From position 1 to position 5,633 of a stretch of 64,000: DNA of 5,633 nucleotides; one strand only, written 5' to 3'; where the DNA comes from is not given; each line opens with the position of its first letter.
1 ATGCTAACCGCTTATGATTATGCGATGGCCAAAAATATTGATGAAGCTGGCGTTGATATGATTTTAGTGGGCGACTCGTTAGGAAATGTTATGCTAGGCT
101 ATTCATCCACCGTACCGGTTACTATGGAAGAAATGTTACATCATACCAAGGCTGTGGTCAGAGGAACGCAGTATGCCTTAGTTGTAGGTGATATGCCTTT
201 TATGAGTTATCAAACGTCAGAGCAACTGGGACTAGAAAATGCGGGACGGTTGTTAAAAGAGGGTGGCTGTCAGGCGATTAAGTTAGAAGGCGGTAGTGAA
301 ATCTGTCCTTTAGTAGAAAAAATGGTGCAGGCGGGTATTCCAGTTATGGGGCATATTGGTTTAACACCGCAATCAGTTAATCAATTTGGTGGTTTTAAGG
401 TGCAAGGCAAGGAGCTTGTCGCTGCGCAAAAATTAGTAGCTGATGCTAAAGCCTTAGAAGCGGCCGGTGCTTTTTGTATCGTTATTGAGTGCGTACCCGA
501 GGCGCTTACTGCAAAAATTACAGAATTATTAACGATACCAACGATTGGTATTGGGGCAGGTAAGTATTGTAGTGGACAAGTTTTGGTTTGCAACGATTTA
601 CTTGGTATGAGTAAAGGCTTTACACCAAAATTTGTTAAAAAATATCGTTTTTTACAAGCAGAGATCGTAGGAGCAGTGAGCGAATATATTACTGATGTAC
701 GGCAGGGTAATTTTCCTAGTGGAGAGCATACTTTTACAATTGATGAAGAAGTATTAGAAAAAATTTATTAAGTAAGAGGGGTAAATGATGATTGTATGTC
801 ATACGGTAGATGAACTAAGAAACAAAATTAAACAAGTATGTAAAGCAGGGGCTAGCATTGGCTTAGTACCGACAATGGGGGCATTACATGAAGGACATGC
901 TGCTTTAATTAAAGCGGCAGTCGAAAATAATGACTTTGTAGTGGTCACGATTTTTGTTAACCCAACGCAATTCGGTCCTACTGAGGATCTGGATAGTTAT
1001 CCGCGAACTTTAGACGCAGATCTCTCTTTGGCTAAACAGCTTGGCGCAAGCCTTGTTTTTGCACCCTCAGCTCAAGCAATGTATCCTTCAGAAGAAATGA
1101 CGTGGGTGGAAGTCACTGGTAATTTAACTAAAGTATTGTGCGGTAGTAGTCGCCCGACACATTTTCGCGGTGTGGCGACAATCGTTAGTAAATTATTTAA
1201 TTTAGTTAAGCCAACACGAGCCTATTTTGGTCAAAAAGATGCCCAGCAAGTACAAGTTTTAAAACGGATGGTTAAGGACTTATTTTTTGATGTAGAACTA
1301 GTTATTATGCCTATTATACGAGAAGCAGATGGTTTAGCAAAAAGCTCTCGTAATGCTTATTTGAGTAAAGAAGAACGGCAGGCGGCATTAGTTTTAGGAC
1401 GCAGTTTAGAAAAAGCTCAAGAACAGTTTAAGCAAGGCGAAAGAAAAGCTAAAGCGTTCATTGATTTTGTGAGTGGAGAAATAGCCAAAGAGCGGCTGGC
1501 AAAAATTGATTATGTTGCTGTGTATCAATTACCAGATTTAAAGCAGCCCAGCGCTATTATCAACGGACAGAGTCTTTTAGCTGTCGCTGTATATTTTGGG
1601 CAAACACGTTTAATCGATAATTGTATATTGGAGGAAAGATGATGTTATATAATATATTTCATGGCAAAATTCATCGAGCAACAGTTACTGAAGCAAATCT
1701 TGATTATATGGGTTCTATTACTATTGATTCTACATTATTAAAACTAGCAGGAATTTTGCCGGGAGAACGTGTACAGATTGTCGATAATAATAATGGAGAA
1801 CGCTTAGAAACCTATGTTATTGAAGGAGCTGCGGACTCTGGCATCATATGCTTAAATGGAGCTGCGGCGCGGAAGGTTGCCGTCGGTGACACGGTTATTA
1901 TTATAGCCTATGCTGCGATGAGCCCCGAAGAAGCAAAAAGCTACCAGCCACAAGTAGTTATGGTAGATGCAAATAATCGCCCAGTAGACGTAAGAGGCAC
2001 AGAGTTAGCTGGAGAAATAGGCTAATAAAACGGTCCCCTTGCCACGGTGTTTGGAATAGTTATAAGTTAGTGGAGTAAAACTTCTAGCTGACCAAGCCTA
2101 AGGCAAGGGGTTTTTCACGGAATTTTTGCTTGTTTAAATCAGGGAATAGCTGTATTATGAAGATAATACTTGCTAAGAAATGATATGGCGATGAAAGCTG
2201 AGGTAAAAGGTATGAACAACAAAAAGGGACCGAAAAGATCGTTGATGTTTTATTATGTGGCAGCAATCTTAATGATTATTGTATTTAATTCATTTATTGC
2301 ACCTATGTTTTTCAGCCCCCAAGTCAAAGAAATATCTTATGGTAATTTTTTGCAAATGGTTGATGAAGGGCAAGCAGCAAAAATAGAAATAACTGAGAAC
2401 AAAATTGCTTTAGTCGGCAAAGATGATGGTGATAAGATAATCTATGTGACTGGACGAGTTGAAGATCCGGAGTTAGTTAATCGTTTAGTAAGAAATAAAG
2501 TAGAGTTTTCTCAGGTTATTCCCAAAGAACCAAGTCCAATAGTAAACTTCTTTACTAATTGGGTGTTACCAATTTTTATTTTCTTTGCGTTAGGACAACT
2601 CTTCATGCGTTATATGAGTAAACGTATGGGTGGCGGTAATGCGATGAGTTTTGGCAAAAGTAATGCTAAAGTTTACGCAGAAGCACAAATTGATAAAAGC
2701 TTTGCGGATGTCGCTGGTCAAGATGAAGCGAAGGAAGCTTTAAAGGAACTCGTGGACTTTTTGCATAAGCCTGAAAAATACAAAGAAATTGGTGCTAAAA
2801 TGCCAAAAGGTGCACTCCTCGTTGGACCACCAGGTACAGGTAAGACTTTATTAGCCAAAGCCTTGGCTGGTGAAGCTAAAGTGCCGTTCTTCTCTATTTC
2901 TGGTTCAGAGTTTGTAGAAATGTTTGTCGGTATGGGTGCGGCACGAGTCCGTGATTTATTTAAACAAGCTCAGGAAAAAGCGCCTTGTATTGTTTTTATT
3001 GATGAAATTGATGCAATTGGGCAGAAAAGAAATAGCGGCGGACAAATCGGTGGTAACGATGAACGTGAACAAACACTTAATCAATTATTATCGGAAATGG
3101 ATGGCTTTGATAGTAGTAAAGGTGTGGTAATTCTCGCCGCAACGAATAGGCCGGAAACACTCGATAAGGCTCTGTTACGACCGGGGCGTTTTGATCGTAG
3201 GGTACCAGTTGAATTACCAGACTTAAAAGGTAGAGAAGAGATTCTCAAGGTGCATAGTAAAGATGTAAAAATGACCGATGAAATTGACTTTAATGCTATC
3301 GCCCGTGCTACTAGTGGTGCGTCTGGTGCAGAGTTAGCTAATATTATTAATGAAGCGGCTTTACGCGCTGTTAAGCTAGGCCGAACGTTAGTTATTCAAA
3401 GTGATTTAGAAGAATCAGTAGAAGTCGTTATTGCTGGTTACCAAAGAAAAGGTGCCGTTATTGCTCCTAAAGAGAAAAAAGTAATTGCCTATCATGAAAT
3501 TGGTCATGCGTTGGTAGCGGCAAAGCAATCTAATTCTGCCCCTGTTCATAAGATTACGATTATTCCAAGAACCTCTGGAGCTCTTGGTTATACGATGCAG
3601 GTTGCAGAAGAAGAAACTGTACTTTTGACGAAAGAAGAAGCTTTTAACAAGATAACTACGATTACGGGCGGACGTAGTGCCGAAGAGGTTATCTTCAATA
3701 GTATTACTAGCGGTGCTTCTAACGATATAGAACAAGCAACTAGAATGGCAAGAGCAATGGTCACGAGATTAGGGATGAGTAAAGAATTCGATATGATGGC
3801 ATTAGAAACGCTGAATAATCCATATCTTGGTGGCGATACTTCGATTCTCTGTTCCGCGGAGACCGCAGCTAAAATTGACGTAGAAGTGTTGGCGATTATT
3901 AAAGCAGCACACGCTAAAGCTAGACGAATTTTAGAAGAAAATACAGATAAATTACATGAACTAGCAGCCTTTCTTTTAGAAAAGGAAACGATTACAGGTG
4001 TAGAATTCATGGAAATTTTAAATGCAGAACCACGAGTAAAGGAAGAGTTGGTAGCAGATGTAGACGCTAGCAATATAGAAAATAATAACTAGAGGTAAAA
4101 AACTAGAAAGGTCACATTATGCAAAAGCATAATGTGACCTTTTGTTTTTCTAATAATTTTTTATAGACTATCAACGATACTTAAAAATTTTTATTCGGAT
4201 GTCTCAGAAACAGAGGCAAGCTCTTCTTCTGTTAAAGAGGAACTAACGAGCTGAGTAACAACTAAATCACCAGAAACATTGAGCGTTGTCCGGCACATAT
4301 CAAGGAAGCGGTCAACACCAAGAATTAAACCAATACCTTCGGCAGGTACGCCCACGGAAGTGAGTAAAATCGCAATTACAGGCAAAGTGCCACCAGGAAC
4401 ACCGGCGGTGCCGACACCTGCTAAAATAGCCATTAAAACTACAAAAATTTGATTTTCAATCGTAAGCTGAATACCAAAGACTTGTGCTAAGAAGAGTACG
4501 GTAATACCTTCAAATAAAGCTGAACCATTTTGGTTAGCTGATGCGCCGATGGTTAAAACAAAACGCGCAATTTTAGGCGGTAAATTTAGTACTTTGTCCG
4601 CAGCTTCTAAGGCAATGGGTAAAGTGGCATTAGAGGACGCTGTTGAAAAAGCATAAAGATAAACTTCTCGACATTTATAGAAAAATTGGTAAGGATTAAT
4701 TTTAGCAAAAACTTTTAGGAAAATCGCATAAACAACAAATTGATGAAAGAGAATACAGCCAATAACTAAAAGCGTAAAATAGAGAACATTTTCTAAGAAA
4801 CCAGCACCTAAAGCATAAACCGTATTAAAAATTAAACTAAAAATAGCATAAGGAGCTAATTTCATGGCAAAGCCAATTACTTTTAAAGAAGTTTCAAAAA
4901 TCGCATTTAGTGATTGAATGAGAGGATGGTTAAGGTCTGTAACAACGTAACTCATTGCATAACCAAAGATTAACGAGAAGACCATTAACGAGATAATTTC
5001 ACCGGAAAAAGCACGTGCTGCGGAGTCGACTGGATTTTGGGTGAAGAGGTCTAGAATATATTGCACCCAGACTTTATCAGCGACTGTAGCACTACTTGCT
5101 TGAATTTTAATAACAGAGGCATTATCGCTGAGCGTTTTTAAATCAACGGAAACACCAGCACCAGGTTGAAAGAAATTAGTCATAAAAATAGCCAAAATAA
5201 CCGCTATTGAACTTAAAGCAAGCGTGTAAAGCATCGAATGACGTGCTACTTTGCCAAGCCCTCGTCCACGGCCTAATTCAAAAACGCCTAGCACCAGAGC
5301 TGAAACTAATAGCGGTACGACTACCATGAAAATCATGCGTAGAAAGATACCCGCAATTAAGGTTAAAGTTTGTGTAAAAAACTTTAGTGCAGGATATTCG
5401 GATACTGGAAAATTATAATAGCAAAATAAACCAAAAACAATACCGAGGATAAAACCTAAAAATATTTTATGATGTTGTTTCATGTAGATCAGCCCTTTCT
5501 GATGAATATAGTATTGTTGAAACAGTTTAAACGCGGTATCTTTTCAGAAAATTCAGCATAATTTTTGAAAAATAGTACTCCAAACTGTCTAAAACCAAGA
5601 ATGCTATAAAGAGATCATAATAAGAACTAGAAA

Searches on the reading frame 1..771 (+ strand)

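Call 42: search_protein_families(library=pfam, proteins=[window:1-771:+], max_evalue=0.0001)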
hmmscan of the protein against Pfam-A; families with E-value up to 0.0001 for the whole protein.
window:1-771:+ (256 aa): 2 families
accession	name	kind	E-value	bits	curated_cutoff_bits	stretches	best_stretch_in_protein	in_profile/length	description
PF02548.21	Pantoate_transf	-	1.9e-112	375.3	28.7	1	1-240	19-258/259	Ketopantoate hydroxymethyltransferase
PF01177.27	Asp_Glu_race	-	5.7e-05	23.4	31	0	140-185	51-97/211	Asp/Glu/Hydantoin racemase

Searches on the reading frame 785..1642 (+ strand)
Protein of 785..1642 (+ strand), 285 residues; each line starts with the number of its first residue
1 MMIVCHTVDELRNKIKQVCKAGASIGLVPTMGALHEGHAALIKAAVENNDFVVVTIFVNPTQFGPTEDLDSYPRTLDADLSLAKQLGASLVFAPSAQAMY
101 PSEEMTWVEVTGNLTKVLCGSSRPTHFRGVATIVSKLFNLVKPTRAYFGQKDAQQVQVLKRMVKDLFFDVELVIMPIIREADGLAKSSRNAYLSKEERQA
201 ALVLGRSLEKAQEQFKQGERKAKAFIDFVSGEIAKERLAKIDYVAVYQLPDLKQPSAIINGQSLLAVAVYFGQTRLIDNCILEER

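Call 42: search_protein_families(library=pfam, proteins=[window:785-1642:+], max_evalue=0.0001)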
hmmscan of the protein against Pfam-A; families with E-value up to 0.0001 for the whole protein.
window:785-1642:+ (285 aa): 1 family
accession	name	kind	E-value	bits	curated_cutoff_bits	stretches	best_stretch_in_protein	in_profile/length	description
PF02569.21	Pantoate_ligase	-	1.3e-107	359.4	20.7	1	4-280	2-267/268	Pantoate-beta-alanine ligase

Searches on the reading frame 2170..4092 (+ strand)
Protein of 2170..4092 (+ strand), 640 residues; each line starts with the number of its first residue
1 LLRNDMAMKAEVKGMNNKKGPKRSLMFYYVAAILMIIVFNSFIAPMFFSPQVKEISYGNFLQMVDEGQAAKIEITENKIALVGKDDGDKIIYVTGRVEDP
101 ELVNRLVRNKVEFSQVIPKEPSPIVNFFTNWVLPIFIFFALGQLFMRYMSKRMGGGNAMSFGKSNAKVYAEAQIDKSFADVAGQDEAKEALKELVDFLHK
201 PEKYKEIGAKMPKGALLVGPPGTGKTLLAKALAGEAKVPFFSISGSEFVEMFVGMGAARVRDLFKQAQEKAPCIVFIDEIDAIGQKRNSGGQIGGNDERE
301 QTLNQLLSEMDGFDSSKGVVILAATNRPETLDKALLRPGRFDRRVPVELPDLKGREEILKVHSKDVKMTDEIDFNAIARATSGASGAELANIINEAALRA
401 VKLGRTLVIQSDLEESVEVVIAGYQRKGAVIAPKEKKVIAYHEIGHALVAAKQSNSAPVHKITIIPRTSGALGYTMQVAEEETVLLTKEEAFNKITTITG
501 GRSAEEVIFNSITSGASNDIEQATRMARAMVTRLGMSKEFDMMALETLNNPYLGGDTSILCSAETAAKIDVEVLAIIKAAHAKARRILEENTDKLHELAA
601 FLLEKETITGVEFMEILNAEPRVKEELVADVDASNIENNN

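Call 42: search_protein_families(library=pfam, proteins=[window:2170-4092:+], max_evalue=0.0001)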
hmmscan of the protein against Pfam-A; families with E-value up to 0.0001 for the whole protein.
window:2170-4092:+ (640 aa): 8 families
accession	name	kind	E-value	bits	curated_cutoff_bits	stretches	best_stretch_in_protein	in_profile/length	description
PF01434.24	Peptidase_M41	-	8e-59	199.1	29.9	1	430-616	2-191/191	Peptidase family M41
PF00004.35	AAA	-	4.5e-47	160.2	21.2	1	216-348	2-130/131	ATPase family associated with various cellular activities (AAA)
PF06480.20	FtsH_ext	-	6.1e-13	49.3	25.5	1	26-118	2-103/103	FtsH Extracellular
PF17862.7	AAA_lid_3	-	3e-10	39.9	27.2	1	372-415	2-45/45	AAA+ lid domain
PF06068.19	TIP49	-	6.9e-06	25.9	23.8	1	179-249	24-89/347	TIP49 P-loop domain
PF07728.20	AAA_5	-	2.6e-05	24.7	22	1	216-332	3-132/139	AAA domain (dynein-related subfamily)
PF05496.18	RuvB_N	-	3.5e-05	24.1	27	0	177-283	5-96/159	Holliday junction DNA helicase RuvB P-loop domain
PF13401.12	AAA_22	-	7.3e-05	23.5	27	0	216-260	9-50/130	AAA domain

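Call 44: find_homologous_proteins(query=window:2170-4092:+, max_evalue=1e-100)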
Query window:2170-4092:+ (640 aa): 8000 proteins with E <= 1e-100 among 8000 candidates; the best 120 are listed.
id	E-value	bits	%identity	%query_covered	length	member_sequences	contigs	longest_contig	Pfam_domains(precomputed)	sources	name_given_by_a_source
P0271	0.0e+0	1375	100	99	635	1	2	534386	PF06068.20,PF06480.21,PF00004.36,PF17862.8,PF01434.25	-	-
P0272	0.0e+0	1357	100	98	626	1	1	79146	PF06068.20,PF06480.21,PF00004.36,PF17862.8,PF01434.25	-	-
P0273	0.0e+0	1150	85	96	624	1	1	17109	PF06068.20,PF06480.21,PF00004.36,PF05496.19,PF17862.8,PF01434.25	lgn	-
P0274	0.0e+0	1150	86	95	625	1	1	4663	PF06068.20,PF06480.21,PF00004.36,PF05496.19,PF17862.8,PF01434.25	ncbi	-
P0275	0.0e+0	1150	86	95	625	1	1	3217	PF06068.20,PF06480.21,PF00004.36,PF05496.19,PF17862.8,PF01434.25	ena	-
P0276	0.0e+0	1150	85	96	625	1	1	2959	PF06068.20,PF06480.21,PF00004.36,PF05496.19,PF17862.8,PF01434.25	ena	-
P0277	0.0e+0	1149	86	95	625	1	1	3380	PF06068.20,PF06480.21,PF00004.36,PF05496.19,PF17862.8,PF01434.25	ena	-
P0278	0.0e+0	1149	86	95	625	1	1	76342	PF06068.20,PF06480.21,PF00004.36,PF05496.19,PF17862.8,PF01434.25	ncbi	ncbi:MAG: ATP-dependent zinc metalloprotease FtsH [Acidaminococcaceae bacterium]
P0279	0.0e+0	1148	86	95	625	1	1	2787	PF06068.20,PF06480.21,PF00004.36,PF05496.19,PF17862.8,PF01434.25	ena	-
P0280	0.0e+0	1148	85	96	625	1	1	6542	PF06068.20,PF06480.21,PF00004.36,PF05496.19,PF17862.8,PF01434.25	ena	-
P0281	0.0e+0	1148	86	95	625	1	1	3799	PF06068.20,PF06480.21,PF00004.36,PF05496.19,PF17862.8,PF01434.25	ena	-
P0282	0.0e+0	1148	85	97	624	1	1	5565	PF06068.20,PF06480.21,PF00004.36,PF05496.19,PF17862.8,PF01434.25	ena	-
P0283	0.0e+0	1147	86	95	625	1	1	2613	PF06068.20,PF06480.21,PF00004.36,PF05496.19,PF17862.8,PF01434.25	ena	-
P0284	0.0e+0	1147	84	96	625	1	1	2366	PF06068.20,PF06480.21,PF00004.36,PF05496.19,PF17862.8,PF01434.25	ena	-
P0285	0.0e+0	1147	86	95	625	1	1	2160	PF06068.20,PF06480.21,PF00004.36,PF05496.19,PF17862.8,PF01434.25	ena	-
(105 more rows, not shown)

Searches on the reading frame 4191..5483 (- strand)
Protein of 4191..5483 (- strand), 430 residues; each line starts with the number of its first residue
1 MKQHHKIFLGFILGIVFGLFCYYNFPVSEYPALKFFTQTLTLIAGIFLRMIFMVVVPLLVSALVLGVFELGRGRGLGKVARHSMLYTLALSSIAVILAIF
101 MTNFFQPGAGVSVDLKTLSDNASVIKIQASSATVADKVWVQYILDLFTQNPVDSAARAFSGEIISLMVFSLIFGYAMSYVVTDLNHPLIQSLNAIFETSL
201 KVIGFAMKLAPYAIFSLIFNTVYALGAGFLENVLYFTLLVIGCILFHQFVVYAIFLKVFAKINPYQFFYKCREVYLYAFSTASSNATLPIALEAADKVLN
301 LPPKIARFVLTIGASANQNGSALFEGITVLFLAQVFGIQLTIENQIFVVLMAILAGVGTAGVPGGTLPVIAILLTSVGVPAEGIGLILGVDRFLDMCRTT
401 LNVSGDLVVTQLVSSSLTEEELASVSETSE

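Call 42: search_protein_families(library=pfam, proteins=[window:4191-5483:-], max_evalue=0.0001)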
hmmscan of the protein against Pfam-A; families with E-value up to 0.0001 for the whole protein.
window:4191-5483:- (430 aa): 1 family
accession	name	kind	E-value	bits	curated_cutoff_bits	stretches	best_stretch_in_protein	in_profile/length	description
PF00375.23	SDF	-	1.7e-101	340.5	27.9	1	5-415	3-386/387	Sodium:dicarboxylate symporter family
